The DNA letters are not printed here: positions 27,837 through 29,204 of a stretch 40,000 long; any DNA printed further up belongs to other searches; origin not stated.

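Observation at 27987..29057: Stand-alone Cas1-family gene with Zn-ribbon/HTH C-terminal extension, and no Cas2, array or other cas genes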

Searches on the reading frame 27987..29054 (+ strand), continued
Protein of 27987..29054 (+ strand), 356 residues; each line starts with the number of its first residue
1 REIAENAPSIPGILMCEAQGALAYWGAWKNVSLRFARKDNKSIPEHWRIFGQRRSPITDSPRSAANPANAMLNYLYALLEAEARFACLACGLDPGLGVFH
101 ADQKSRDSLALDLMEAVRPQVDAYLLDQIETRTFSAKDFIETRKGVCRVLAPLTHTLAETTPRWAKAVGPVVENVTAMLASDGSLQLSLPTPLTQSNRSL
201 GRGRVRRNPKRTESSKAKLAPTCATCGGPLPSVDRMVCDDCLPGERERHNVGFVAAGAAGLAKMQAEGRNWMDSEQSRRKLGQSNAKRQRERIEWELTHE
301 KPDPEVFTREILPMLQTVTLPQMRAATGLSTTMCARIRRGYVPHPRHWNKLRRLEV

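Call 26: find_related_loci(query=A1, collection=genome_contigs, flank=10000)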
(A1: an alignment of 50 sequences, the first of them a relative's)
Query A1 (511 aa) in genome_contigs; peptide patterns used: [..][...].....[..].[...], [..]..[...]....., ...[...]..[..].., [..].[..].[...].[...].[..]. (x = any residue, [..] = any of these).
520 stretches matched a pattern; 263 encode a relative of the query (tblastn E <= 1e-3); the best 80 are kept; 80 distinct loci.
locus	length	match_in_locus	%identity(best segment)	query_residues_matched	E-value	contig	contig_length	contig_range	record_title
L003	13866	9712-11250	77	1-511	0e+0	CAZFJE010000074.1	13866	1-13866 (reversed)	MAG TPA_asm: uncultured Thermoleophilia bacterium isolate binchicken_co3_282 genome assembly, contig: NODE_14303_length_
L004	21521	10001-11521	69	1-507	0e+0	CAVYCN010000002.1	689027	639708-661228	MAG: uncultured Actinomycetes bacterium isolate MFD04492.bin.3.7 genome assembly, contig: contig_13462, whole genome sho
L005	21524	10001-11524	67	1-510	0e+0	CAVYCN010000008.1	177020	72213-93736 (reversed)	MAG: uncultured Actinomycetes bacterium isolate MFD04492.bin.3.7 genome assembly, contig: contig_24161, whole genome sho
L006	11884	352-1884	53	1-511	5e-171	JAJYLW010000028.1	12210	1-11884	MAG: Actinomycetes bacterium isolate DBS2-1.bin96 NODE_9828_length_12210_cov_4.069685, whole genome shotgun sequence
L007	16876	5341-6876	47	1-508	3e-142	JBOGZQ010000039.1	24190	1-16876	MAG: Gaiellaceae bacterium isolate TC-S_metawrap_bin.206 k127_3803887, whole genome shotgun sequence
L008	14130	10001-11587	47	1-506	3e-142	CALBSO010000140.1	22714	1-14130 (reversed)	MAG TPA_asm: uncultured Thermomicrobia bacterium isolate SRR5457059_bin.136_CONCOCT_v1.1_MAG genome assembly, contig: ER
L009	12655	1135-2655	46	17-507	5e-137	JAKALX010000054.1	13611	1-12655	MAG: Chloroflexi bacterium isolate WY5.bin143 NODE_7605_length_13611_cov_1.500667, whole genome shotgun sequence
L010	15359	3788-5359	46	17-510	2e-133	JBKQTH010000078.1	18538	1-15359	MAG: Ktedonobacterales bacterium isolate MHr2D2E2F__bin_10 MHr2D2E2F_000000049939, whole genome shotgun sequence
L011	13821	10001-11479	47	17-510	3e-133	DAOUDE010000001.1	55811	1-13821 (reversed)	MAG TPA_asm: Thermomicrobiales bacterium isolate M11_10 k145_934885, whole genome shotgun sequence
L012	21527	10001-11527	46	1-507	1e-132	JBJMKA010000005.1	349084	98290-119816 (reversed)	MAG: Gaiellaceae bacterium isolate H2_18_all_fractions_metab_84_68_115 k255_807868, whole genome shotgun sequence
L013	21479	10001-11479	47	17-504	3e-130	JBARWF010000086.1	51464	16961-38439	MAG: Thermomicrobiales bacterium isolate MFD12187_ilm_asm_bin18 k127_17401, whole genome shotgun sequence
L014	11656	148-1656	43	4-511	1e-123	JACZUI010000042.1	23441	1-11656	MAG: Acidobacteria bacterium isolate B15T1B8 B15T1B8_NODE3508, whole genome shotgun sequence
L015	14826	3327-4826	48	17-506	1e-123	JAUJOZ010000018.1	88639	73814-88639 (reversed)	MAG: Thermomicrobiales bacterium isolate YX3bin31 opera_contig_465, whole genome shotgun sequence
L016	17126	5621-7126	45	17-509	2e-123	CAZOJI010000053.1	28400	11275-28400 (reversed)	MAG TPA_asm: uncultured Gemmatimonadaceae bacterium isolate SRP141376_co2_135 genome assembly, contig: NODE_3590_length_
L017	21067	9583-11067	47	16-506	1e-122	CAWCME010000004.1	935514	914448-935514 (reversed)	MAG: uncultured Actinomycetes bacterium isolate MFD05502.bin.2.141 genome assembly, contig: contig_19428, whole genome s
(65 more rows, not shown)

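Call 38: find_encoding_contigs(protein=P0005, flank=10000, max_places=3)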
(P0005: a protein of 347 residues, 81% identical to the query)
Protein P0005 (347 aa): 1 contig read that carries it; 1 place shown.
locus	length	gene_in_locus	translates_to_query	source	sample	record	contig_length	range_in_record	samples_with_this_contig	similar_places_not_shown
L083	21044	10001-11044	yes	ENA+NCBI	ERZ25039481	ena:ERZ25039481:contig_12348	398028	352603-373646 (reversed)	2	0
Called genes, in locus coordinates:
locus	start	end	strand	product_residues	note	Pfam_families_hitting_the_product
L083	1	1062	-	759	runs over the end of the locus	-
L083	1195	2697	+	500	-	PF00665:rve (weak), PF22483:Mu-transpos_C_2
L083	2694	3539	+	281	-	PF01695:IstB_IS21, PF00308:Bac_DnaA (weak), PF20720:nSTAND3 (weak), PF00004:AAA (weak)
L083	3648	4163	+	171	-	-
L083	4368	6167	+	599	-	PF01170:UPF0020 (faint), PF02384:N6_Mtase, PF20473:MmeI_Mtase (weak), PF07669:Eco57I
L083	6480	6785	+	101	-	PF01527:HTH_Tnp_1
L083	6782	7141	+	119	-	PF13276:HTH_21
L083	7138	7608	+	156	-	PF00665:rve, PF13683:rve_3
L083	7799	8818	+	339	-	PF18135:Type_ISP_C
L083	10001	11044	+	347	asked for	PF01867:Cas_Cas1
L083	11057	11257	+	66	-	-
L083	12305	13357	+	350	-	PF01547:SBP_bac_1, PF13531:SBP_bac_11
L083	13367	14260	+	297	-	PF00528:BPD_transp_1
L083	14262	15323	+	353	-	PF00005:ABC_tran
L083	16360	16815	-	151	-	-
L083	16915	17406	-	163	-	PF19670:DUF6173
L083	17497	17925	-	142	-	-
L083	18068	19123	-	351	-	PF01867:Cas_Cas1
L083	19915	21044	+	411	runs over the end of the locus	PF14659:Phage_int_SAM_3, PF00589:Phage_integrase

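Call 46: search_solved_structures(query=L001:4466-7621:-, max_evalue=1)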
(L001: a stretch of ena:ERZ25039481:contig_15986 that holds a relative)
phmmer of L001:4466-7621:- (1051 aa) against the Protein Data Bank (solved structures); distinct sequences matched with E-value up to 1: 0.

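Call 50: search_solved_structures(query=A2, max_evalue=1)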
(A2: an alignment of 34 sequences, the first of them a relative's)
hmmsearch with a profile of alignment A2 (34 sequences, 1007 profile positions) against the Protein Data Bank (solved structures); distinct sequences matched with E-value up to 1: 28.
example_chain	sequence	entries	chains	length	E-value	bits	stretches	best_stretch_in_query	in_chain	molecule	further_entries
9mj5_S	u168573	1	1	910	0.012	16.5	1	584-629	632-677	DNA polymerase alpha catalytic subunit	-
5iud_A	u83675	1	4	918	0.012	16.5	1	584-629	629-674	DNA polymerase alpha catalytic subunit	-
4q5v_A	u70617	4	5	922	0.012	16.5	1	584-629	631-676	DNA polymerase alpha catalytic subunit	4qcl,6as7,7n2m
8vy3_C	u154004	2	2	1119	0.019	15.8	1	584-629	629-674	DNA polymerase alpha catalytic subunit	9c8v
5exr_C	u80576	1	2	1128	0.019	15.8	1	584-629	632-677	DNA polymerase alpha catalytic subunit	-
7u5c_C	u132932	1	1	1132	0.019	15.8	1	584-629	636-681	DNA polymerase alpha catalytic subunit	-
8d0b_F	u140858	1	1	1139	0.02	15.8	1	584-629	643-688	DNA polymerase alpha catalytic subunit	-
7opl_A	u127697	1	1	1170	0.021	15.7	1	584-629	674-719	DNA polymerase alpha catalytic subunit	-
8tac_A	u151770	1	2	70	0.03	15.2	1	948-997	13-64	DBP48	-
8d96_C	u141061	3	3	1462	0.034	15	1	584-629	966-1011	DNA polymerase alpha catalytic subunit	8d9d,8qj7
8b9d_B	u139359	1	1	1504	0.036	14.9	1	584-629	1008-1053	DNA polymerase alpha catalytic subunit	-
8d0k_F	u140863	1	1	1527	0.037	14.9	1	584-629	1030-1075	DNA polymerase alpha catalytic subunit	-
8g99_A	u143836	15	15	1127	0.13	13.1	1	584-627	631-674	DNA polymerase alpha catalytic subunit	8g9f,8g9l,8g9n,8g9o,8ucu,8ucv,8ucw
1wns_A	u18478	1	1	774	0.13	13.1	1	510-581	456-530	DNA POLYMERASE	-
1wn7_A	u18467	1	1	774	0.13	13.1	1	510-581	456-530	Family B DNA Polymerase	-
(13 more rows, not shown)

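Call 51: search_protein_families(library=pfam, alignment_id=A2, max_evalue=0.01)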
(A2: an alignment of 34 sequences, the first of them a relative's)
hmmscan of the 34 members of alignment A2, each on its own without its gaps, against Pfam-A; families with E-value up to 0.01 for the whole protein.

A. member 1, L001:4469-7621:- (1051 aa): 1 family
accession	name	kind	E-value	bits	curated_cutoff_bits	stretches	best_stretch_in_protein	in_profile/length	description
PF03175.18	DNA_pol_B_2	-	7.3e-05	22.3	25.8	1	235-347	128-244/468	DNA polymerase type B, organellar and viral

B. families by the number of members that match (of 34 scanned): 7 families
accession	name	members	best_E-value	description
PF03175.18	DNA_pol_B_2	22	1.2e-09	DNA polymerase type B, organellar and viral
PF01381.28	HTH_3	2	0.00027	Helix-turn-helix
PF13384.12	HTH_23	1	0.00057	Homeodomain-like domain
PF13560.12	HTH_31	1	0.002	Helix-turn-helix domain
PF10108.15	DNA_pol_B_exo2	1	0.0067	Predicted 3'-5' exonuclease related to the exonuclease domain of PolB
PF13518.12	HTH_28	1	0.0071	Helix-turn-helix domain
PF09889.16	DUF2116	1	0.0099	Probable treble clef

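Call 52: search_protein_families(library=pfam, alignment_id=A3, max_evalue=0.05)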
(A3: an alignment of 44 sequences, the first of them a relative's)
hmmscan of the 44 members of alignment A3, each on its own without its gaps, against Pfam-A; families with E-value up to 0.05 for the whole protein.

A. member 1, L001:8167-8652:- (162 aa): 0 families

B. families by the number of members that match (of 44 scanned): 19 families
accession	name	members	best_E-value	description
PF13518.12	HTH_28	6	3.1e-05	Helix-turn-helix domain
PF13384.12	HTH_23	4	0.00011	Homeodomain-like domain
PF13551.12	HTH_29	4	0.00018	Winged helix-turn helix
PF13542.12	HTH_Tnp_ISL3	3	0.0013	Helix-turn-helix domain of transposase family ISL3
PF15978.11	TnsD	3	0.0049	Tn7-like transposition protein D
PF09339.16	HTH_IclR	3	0.006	IclR helix-turn-helix domain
PF00376.29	MerR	2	0.0094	MerR family regulatory protein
PF05225.22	HTH_psq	2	0.011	helix-turn-helix, Psq domain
PF02796.21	HTH_7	2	0.025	Helix-turn-helix domain of resolvase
PF12840.13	HTH_20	1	0.0047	Helix-turn-helix domain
PF01381.28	HTH_3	1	0.0095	Helix-turn-helix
PF13356.12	Arm-DNA-bind_3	1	0.014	Arm DNA-binding domain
PF11268.13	DUF3071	1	0.014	Protein of unknown function (DUF3071)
PF13404.12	HTH_AsnC-type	1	0.022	AsnC-type helix-turn-helix domain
PF13411.12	MerR_1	1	0.026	MerR HTH family regulatory protein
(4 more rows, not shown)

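Call 54: predict_structure(alignment_id=A1)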
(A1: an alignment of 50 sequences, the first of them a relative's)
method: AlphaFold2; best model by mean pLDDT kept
length: 511 residues; sequences in the alignment: 50
mean_pLDDT: 83.7   pTM: 0.72
mean pLDDT of the five models: 83.7, 83.0, 79.5, 79.2, 76.3
residues with pLDDT >= 90: 191; 70-90: 257; 50-70: 51; < 50: 12
segments of 3 or more residues with pLDDT < 50: 1-10
pLDDT, mean of each block of 10 residues (from residue 1): 44 72 85 87 79 75 85 90 85 80 83 92 97 94 86 94 94 92 90 88 78 65 92 93 91 81 91 95 90 86 86 89 94 82 78 72 57 76 84 89 83 73 64 76 85 87 91 90 88 90 87 63
secondary structure, 60 per line:
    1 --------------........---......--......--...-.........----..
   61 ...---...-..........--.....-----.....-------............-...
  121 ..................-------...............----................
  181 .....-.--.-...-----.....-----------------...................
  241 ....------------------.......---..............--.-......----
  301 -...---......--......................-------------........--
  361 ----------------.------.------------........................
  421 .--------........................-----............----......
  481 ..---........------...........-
elements in order: E18-22 E26-31 E34-39 E46-51 E59-63 E67-69 H71-80 E83-87 E93-97 H105-116 H118-138 H146-160 H165-185 H200-203 H222-244 H263-269 H273-286 E294-296 E302-304 H308-313 H316-337 H351-358 H397-421 H430-453 H459-470 H475-482 H486-493 H500-510

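Call 58: fold_search(model_id=the predicted structure, library=pdb)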
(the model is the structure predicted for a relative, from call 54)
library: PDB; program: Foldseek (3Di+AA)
matches with E <= 10: 546; with E <= 0.001: 151
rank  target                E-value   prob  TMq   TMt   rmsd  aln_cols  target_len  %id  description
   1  6opm_A                4.4e-18  1.00  0.53  0.77   4.0       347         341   23  Casposase bound to integration product (released 2020-02-12)
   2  6opm_B                3.1e-17  1.00  0.40  0.56   8.5       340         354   23  Casposase bound to integration product (released 2020-02-12)
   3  6opm_C                5.0e-17  1.00  0.53  0.73   5.1       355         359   21  Casposase bound to integration product (released 2020-02-12)
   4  4n06_B                1.4e-15  1.00  0.52  0.74   4.6       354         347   25  Crystal structure of Cas1 from Archaeoglobus fulgidus and its nucleolytic activity (released 2014-01-15)
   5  4n06_A                3.0e-15  1.00  0.52  0.75   4.5       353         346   26  Crystal structure of Cas1 from Archaeoglobus fulgidus and its nucleolytic activity (released 2014-01-15)
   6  7kft_D                2.4e-13  1.00  0.40  0.58   7.2       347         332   18  Partial Cas6-RT-Cas1--Cas2 complex (released 2021-03-31)
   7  4xtk_D                2.8e-13  1.00  0.49  0.76   4.6       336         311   17  Structure of TM1797, a CAS1 protein from Thermotoga maritima (released 2015-02-11)
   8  7cr6_A                2.8e-13  1.00  0.51  0.78   4.9       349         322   20  Synechocystis Cas1-Cas2/prespacer binary complex (released 2021-03-31)
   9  8d3p_B                2.9e-13  1.00  0.50  0.71   4.4       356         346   19  Type I-C Cas4-Cas1-Cas2 complex bound to half-site integration intermediate (HSI) (released 2022-11-02)
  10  7mi4_A                3.2e-13  1.00  0.49  0.46   5.3       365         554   20  Symmetrical PAM-PAM prespacer bound Cas4/Cas1/Cas2 complex (released 2021-11-17)
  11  4wj0_A                3.4e-13  1.00  0.48  0.74   4.6       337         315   18  Structure of PH1245, a cas1 from Pyrococcus horikoshii (released 2014-10-15)
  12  7cr6_C                4.2e-13  1.00  0.52  0.80   4.8       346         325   20  Synechocystis Cas1-Cas2/prespacer binary complex (released 2021-03-31)
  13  4xtk_B                1.1e-12  1.00  0.48  0.75   4.9       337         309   18  Structure of TM1797, a CAS1 protein from Thermotoga maritima (released 2015-02-11)
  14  4xtk_A                1.6e-12  1.00  0.48  0.75   4.9       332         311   17  Structure of TM1797, a CAS1 protein from Thermotoga maritima (released 2015-02-11)
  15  7mi5_C                1.9e-12  1.00  0.49  0.66   8.9       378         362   21  Asymmetrical PAM-Non PAM prespacer bound Cas4/Cas1/Cas2 complex (released 2021-11-17)
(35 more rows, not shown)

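Call 82: search_protein_families(library=pfam, alignment_id=A5, max_evalue=0.05)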
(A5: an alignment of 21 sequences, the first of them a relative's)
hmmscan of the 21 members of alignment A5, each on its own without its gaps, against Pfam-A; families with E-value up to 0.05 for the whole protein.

A. member 1, L001:7683-8114:- (144 aa): 0 families

B. families by the number of members that match (of 21 scanned): 10 families
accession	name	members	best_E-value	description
PF23382.1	DUF7097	5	0.00095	Family of unknown function (DUF7097)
PF24458.1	DUF7573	1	0.0011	Domain of unknown function (DUF7573)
PF20120.5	DUF6510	1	0.003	Family of unknown function (DUF6510)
PF23392.1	DUF7101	1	0.01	Domain of unknown function (DUF7101)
PF21326.4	KDM6_GATAL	1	0.011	KDM6, GATA-like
PF19876.4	DUF6349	1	0.014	Family of unknown function (DUF6349)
PF13442.11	Cytochrome_CBB3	1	0.019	Cytochrome C oxidase, cbb3-type, subunit III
PF12172.15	zf-ChsH2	1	0.033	ChsH2, rubredoxin-like zinc ribbon domain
PF24336.1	DUF7504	1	0.043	Family of unknown function (DUF7504)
PF09526.16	DUF2387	1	0.046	Probable metal-binding protein (DUF2387)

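Call 83: search_solved_structures(query=A5, max_evalue=10)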
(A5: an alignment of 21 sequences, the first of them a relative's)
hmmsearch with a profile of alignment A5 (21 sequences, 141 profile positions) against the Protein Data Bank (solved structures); distinct sequences matched with E-value up to 10: 33.
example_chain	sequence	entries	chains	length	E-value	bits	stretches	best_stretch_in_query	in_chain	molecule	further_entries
6ghc_A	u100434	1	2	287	2.9e-05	27.7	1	25-74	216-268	5-methylcytosine-specific restriction enzyme A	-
8qad_A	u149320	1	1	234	0.0004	24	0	80-117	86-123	sc-apCC-6-LLIA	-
8qae_A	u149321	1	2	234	0.002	21.7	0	81-129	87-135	sc-apCC-6-SLLA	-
8qkd_A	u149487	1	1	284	0.0023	21.5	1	78-119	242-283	sc-CC-5-24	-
9r1o_A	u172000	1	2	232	0.0065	20.1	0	82-118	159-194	sc-apCC-6-DPH-NR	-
8zn8_A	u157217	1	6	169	0.24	15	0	103-129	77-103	Ferritin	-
8a3k_UNK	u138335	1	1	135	0.25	14.9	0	102-126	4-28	sc-apCC-4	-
7dqo_A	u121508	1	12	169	0.38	14.4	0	88-129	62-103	Ferritin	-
9wjy_A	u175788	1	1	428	0.53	13.9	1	25-115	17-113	TELO2-interacting protein 1 homolog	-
6lbd_A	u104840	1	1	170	0.56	13.8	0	88-130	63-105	Ferritin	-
7dqp_C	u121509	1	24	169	0.57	13.8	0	91-129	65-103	Ferritin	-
6kh0_A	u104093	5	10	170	0.57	13.8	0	88-132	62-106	Ferritin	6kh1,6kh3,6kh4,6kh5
6lbc_A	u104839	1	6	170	0.57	13.8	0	91-129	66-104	Ferritin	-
6lru_A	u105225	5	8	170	0.58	13.8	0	91-129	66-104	Ferritin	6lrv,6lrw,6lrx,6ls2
7ppp_A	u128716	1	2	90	0.61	13.7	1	52-71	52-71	Zinc finger protein 276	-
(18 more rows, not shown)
